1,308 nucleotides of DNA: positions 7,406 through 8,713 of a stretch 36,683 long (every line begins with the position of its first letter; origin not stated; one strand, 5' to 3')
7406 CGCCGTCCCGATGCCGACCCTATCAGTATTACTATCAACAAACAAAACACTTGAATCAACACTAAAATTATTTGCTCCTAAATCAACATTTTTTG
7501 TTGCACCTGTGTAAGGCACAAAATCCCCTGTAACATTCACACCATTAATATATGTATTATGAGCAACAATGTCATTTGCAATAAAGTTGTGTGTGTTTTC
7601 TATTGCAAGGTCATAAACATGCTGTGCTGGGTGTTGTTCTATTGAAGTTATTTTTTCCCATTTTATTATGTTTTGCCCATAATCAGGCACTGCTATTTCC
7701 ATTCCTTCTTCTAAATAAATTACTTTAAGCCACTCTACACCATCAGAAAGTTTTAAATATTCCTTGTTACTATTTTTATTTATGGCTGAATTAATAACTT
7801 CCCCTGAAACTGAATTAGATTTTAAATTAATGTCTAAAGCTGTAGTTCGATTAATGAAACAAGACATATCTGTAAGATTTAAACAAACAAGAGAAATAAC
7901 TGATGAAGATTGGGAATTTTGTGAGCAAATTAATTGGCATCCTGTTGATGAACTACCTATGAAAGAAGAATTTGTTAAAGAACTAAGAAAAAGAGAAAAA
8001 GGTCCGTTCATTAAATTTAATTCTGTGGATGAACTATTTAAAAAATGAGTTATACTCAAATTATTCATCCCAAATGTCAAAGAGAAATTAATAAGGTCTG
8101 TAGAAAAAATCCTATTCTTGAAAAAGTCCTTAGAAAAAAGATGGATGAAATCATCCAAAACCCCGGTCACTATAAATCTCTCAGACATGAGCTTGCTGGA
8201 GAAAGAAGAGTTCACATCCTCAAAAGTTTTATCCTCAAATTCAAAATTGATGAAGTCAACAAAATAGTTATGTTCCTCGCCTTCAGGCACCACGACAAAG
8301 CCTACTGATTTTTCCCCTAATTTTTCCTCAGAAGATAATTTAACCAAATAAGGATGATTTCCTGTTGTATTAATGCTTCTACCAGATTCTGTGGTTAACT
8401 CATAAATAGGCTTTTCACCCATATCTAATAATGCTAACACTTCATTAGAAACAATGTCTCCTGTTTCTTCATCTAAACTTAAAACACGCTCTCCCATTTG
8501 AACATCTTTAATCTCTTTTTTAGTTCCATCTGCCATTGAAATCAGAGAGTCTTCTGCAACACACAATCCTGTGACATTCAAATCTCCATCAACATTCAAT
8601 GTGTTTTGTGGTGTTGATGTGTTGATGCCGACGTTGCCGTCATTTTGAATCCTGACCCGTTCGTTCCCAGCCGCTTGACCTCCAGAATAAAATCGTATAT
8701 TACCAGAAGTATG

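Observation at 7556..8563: Canonical mini-intein whose endonuclease slot holds an antisense RelE/ParE toxin-antitoxin operon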

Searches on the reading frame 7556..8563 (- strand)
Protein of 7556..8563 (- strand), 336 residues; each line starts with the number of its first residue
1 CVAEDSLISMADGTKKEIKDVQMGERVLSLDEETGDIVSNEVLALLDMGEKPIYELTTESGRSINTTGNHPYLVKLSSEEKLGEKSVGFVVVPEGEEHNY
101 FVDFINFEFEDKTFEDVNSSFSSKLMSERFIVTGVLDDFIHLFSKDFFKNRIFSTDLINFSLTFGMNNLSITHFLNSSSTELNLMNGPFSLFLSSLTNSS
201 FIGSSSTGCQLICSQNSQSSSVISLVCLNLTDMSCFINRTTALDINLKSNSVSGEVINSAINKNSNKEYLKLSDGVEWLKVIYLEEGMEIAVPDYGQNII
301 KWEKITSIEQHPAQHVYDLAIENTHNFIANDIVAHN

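Call 8: search_protein_families(library=pfam, proteins=[window:7556-8563:-], max_evalue=1)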
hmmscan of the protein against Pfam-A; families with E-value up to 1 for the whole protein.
window:7556-8563:- (336 aa): 8 families
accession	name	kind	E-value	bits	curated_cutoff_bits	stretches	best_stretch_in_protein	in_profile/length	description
PF14890.11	Intein_splicing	-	4.8e-22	78.9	35.8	1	8-336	1-155/155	Intein splicing domain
PF01079.26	Hint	-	7.5e-10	39.2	29.7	1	1-79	13-93/213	Hint module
PF07591.16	PT-HINT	-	0.00046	20.9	27.7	1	7-75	1-72/137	Pretoxin HINT domain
PF05203.21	Hom_end_hint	-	0.0014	19.1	32.1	1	1-60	1-54/228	Hom_end-associated Hint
PF24345.1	PH_24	-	0.075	13.2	27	1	214-254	60-99/144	EVH1 domain-like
PF22849.2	CATSPERE_Ig-like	-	0.17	12.5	28.3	1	277-309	21-54/111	CATSPERE Ig-like domain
PF14623.11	Vint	-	0.17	12.1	27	1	1-43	2-38/166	Hint-domain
PF24661.1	DUF7649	-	0.76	10.3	27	0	152-202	22-72/85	Domain of unknown function (DUF7649)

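Call 14: find_homologous_proteins(query=window:7556-8563:-, max_evalue=0.00001)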
Query window:7556-8563:- (336 aa): 36 proteins with E <= 0.00001 among 2179 candidates.
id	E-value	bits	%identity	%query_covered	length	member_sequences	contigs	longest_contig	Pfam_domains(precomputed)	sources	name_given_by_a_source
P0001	1.8e-47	180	52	63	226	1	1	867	-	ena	-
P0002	7.0e-47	178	52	59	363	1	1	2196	PF22842.4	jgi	-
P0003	3.5e-45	173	37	100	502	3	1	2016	PF07591.16,PF01079.26,PF14890.12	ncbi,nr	ncbi:MAG: hypothetical protein KKC19_01670, partial [Nanoarchaeota archaeon]|nr:hypothetical protein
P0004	3.5e-44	169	52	59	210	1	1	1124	-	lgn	-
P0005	2.9e-42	163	57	48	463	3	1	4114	-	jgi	-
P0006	7.1e-37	145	38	93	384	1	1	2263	PF14890.12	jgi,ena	-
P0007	4.6e-35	139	56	24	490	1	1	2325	PF01079.26,PF14890.12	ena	-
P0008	2.2e-34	137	52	63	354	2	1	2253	-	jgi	-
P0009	3.2e-32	130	62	20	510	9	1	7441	PF14890.12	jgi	-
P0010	8.1e-31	126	69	17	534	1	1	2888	PF07591.16,PF14890.12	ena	-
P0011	4.3e-28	117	44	54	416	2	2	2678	-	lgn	-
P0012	1.1e-27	115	47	56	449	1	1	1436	-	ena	-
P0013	8.9e-26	109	50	30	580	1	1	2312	PF01079.26,PF14890.12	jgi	-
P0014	3.2e-25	107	45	60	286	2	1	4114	-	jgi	-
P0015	1.8e-22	98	39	35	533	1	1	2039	PF14890.12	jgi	jgi:hypothetical protein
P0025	3.8e-14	71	35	76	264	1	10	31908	-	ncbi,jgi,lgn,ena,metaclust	metaclust:\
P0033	1.0e-7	50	83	11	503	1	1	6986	PF14890.12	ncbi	ncbi:MAG: hypothetical protein V1788_03250 [Nanoarchaeota archaeon]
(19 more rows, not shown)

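Call 17: find_encoding_contigs(protein=P0025, flank=10000, max_places=3)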
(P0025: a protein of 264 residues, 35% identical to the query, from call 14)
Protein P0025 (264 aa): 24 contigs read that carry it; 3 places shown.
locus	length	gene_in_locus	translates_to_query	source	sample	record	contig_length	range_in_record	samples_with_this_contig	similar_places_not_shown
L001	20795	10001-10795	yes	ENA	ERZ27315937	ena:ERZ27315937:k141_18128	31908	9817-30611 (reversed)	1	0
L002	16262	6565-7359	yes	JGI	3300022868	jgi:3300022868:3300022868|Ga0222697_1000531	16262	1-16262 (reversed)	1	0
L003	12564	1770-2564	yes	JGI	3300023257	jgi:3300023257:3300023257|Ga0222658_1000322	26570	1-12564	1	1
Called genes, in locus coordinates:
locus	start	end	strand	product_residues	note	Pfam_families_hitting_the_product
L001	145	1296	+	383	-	-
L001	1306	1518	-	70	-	-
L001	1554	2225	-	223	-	PF02163:Peptidase_M50 (faint)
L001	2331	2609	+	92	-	PF05239:PRC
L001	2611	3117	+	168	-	-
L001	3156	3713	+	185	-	-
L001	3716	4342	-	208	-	-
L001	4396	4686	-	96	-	-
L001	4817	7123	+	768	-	PF00437:T2SSE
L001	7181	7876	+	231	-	-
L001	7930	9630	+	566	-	PF13884:Peptidase_S74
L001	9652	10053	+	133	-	-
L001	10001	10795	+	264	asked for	-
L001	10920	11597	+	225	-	-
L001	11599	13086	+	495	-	-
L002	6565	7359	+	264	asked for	-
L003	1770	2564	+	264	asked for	-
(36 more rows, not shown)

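Call 18: find_encoding_contigs(protein=P0012, flank=5000, max_places=2)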
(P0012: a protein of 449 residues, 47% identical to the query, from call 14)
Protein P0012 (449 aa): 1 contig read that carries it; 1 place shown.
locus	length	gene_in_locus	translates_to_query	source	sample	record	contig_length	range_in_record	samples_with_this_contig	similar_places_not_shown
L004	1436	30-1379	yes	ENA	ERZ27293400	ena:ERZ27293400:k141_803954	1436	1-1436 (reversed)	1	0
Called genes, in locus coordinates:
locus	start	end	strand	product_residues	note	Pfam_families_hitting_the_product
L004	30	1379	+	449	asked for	-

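Call 40: find_encoding_contigs(protein=P0033, flank=7000, max_places=1)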
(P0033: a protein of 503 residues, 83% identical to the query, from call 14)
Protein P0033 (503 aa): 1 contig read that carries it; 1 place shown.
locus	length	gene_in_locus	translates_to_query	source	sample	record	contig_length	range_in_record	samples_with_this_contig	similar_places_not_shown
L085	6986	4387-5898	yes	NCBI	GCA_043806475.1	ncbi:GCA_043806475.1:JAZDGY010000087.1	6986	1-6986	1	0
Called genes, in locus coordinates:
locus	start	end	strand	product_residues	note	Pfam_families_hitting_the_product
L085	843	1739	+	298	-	-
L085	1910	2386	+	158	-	PF05635:23S_rRNA_IVP (weak)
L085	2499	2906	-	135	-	PF10130:PIN_2, PF16289:PIN_12 (faint)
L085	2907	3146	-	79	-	PF26688:RHH_12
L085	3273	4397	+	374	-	PF12705:PDDEXK_1 (weak)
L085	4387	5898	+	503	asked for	PF14890:Intein_splicing (faint)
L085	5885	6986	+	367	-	?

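Call 41: find_encoding_contigs(protein=P0009, flank=7000, max_places=1)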
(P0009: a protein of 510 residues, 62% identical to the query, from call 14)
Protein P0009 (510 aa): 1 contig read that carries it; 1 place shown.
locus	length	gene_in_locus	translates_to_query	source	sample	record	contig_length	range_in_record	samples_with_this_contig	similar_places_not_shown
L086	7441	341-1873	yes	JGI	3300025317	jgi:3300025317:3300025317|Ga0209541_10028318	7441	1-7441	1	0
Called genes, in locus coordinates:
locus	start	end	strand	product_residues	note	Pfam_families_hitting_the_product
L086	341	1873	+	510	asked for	PF14890:Intein_splicing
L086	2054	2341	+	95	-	-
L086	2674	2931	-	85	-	PF05016:ParE_toxin (faint)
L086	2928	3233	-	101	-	PF26688:RHH_12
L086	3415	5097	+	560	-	PF01079:Hint (weak), PF14890:Intein_splicing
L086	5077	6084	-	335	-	PF01609:DDE_Tnp_1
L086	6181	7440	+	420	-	?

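Call 42: find_encoding_contigs(protein=P0010, flank=3000, max_places=1)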
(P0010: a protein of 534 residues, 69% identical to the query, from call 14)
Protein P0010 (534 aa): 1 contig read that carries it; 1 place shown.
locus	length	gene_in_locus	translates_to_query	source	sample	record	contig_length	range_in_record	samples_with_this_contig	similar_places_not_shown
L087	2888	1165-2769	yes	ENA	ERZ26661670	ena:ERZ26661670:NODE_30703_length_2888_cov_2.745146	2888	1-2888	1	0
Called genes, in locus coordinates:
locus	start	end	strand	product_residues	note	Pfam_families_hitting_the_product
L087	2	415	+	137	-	?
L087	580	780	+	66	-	-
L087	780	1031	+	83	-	PF05016:ParE_toxin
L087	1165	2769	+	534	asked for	PF14890:Intein_splicing, PF07591:PT-HINT (faint)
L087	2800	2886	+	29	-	?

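Call 85: predict_structure(alignment_id=A6)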
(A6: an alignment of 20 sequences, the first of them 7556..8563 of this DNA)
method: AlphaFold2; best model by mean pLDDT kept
length: 336 residues; sequences in the alignment: 20
mean_pLDDT: 60.5   pTM: 0.47
mean pLDDT of the five models: 60.5, 59.5, 58.7, 58.6, 57.0
residues with pLDDT >= 90: 131; 70-90: 9; 50-70: 9; < 50: 187
segments of 3 or more residues with pLDDT < 50: 83-139, 141-270
pLDDT, mean of each block of 10 residues (from residue 1): 96 97 98 92 97 98 96 82 42 39 32 34 31 42 44 42 40 30 31 29 30 32 28 31 35 33 39 79 96 94 97 97 95 93
secondary structure, 60 per line:
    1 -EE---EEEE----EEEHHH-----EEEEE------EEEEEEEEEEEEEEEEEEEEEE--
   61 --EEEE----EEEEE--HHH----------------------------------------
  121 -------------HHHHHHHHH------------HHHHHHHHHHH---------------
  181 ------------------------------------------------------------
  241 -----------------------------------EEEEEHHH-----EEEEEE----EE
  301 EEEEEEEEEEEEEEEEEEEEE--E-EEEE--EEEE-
elements in order: E7-10 E15-17 E26-30 E37-58 E63-66 E71-75 H134-142 H155-165 E276-280 E289-294 E299-321 E326-329 E332-335

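Call 89: fold_search(model_id=the predicted structure, library=pdb)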
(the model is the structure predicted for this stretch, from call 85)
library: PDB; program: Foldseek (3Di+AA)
matches with E <= 10: 110; with E <= 0.001: 47
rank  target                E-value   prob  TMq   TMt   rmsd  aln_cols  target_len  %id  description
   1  4o1r                  3.5e-09  1.00  0.39  0.90   3.8       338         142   15  Crystal structure of NpuDnaB intein (released 2014-03-19)
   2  6frg                  1.2e-08  1.00  0.38  0.78   3.4       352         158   14  Crystal structure of G-1F mutant of Ssp DnaB Mini-Intein variant M86 (released 2019-01-30)
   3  6fre                  1.5e-08  1.00  0.39  0.82   1.7       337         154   14  Crystal structure of G-1F/H73A mutant of Ssp DnaB Mini-Intein variant M86 (released 2019-01-30)
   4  6frh_A                2.0e-08  1.00  0.38  0.78   2.2       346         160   14  Crystal structure of Ssp DnaB Mini-Intein variant M86 (released 2019-01-30)
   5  6frh_B                2.7e-08  1.00  0.38  0.83   2.8       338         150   14  Crystal structure of Ssp DnaB Mini-Intein variant M86 (released 2019-01-30)
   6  1mi8                  5.8e-08  1.00  0.38  0.89   1.7       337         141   14  2.0 Angstrom crystal structure of a DnaB intein from Synechocystis sp. PCC 6803 (released 2003-08-19)
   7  3ifj_A                3.1e-07  1.00  0.38  0.88   2.2       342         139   11  Crystal structure of Mtu recA intein, splicing domain (released 2009-10-06)
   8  6rpq                  3.5e-07  1.00  0.37  0.50   4.4       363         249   12  Crystal structure of PhoCDC21-1 intein (released 2019-08-14)
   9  6tyy                  9.9e-07  1.00  0.39  0.85   2.2       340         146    8  Hedgehog autoprocessing mutant D46H (released 2019-11-20)
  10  5i0a                  1.2e-06  1.00  0.38  0.87   2.2       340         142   10  RecA mini intein in complex with cisplatin (released 2016-09-21)
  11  1at0                  2.0e-06  1.00  0.38  0.85   2.4       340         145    8  17-kDA fragment of hedgehog C-terminal autoprocessing domain (released 1997-11-12)
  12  3igd                  2.4e-06  1.00  0.38  0.89   2.3       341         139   11  Crystal structure of Mtu recA intein, splicing domain (released 2009-10-06)
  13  2in9                  3.0e-06  1.00  0.38  0.89   2.3       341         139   11  crystal structure of Mtu recA intein, splicing domain (released 2007-05-01)
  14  2in0                  3.0e-06  1.00  0.38  0.88   2.3       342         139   11  crystal structure of Mtu recA intein splicing domain (released 2007-05-01)
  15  2imz_B                3.1e-06  1.00  0.38  0.88   2.3       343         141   11  Crystal structure of Mtu recA intein splicing domain (released 2007-05-01)
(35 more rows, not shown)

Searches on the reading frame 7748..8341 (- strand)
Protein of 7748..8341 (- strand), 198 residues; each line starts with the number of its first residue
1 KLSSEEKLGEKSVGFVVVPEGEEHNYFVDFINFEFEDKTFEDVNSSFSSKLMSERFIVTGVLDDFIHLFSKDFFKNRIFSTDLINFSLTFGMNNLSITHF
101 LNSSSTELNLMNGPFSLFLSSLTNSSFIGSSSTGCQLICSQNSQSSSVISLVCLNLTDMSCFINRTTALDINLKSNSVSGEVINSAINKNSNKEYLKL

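Call 23: find_related_loci(query=A1, collection=metagenome_contigs, flank=6000)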
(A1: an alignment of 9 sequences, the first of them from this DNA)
Query A1 (198 aa) in metagenome_contigs; peptide patterns used: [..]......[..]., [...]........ (x = any residue, [..] = any of these).
557 stretches matched a pattern; 323 encode a relative of the query (tblastn E <= 1e-3); the best 80 are kept; 80 distinct loci.
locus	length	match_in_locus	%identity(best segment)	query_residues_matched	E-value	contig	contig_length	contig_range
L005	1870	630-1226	51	4-196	3e-52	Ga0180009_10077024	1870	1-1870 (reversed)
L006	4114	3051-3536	57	13-174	2e-49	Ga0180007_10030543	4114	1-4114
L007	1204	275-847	52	11-198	3e-43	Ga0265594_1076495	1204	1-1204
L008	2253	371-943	52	11-198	1e-41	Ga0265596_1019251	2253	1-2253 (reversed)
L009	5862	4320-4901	51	8-198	2e-41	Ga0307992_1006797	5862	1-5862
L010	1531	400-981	51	8-198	3e-42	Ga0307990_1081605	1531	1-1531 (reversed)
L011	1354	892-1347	54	13-164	2e-41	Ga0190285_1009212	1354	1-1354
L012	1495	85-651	49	13-198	9e-41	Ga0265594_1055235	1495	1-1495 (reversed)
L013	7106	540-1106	49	13-198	6e-40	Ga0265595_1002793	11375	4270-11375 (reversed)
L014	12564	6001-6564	51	13-196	3e-38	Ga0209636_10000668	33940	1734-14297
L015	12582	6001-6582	48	13-198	1e-37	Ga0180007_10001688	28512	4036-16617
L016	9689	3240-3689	51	11-160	2e-36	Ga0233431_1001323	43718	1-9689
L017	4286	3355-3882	47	1-175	1e-36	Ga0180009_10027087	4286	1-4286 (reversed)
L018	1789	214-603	60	40-169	2e-36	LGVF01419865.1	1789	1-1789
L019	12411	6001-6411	54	37-173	4e-35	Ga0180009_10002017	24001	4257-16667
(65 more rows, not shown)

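Call 29: search_protein_families(library=pfam, proteins=[L014:5755-6777:+, L009:3270-5675:+], max_evalue=0.1)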
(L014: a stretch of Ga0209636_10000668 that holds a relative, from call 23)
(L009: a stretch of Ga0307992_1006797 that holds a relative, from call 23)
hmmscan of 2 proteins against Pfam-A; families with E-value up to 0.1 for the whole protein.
L014:5755-6777:+ (341 aa): 1 family
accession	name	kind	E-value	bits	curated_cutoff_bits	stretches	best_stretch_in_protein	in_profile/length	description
PF14890.11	Intein_splicing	-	1.2e-06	28.8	35.8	1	15-322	9-142/155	Intein splicing domain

L009:3270-5675:+ (802 aa): 2 families
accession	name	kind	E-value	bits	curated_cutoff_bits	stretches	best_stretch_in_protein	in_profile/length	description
PF14890.11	Intein_splicing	-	2.8e-06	27.7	35.8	1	60-783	20-142/155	Intein splicing domain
PF01079.26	Hint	-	0.007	16.4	29.7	0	88-142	65-117/213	Hint module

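Call 87: find_related_loci(query=A1, collection=viral_contigs, flank=4000)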
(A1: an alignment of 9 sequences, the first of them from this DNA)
Query A1 (198 aa) in viral_contigs; peptide patterns used: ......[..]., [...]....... (x = any residue, [..] = any of these).
131 stretches matched a pattern, but none encodes a relative of the query by tblastn (E <= 1e-3).

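Call 100: search_protein_representatives(protein=window:7748-8341:-)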
Query: 198 residues. Proteins with E-value up to 0.001 (for the whole library): 41; up to 1e-10: 30; up to 1e-30: 7. The best 41 are listed.
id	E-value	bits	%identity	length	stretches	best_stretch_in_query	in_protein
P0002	3.3e-45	170.5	56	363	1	20-197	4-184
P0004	4.6e-44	166.8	54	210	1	3-198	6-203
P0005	8.9e-43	162.6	55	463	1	12-180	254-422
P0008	6.8e-35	136.9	48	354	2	11-198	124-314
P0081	7.8e-35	136.7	51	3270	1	13-195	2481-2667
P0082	4.6e-34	134.2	46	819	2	12-196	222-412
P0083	9.1e-32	126.7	51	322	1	10-197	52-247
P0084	2.3e-29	118.9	44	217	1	7-197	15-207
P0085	3.4e-29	118.4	44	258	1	12-195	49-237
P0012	7.2e-29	117.3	47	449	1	12-190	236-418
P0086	2.1e-27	112.6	41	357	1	3-193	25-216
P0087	4.4e-27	111.5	47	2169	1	7-179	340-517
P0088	4.0e-26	108.4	41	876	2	12-184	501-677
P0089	8.8e-26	107.2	43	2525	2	16-168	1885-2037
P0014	1.1e-24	103.7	47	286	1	10-197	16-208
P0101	2.9e-15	73.0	42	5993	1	9-181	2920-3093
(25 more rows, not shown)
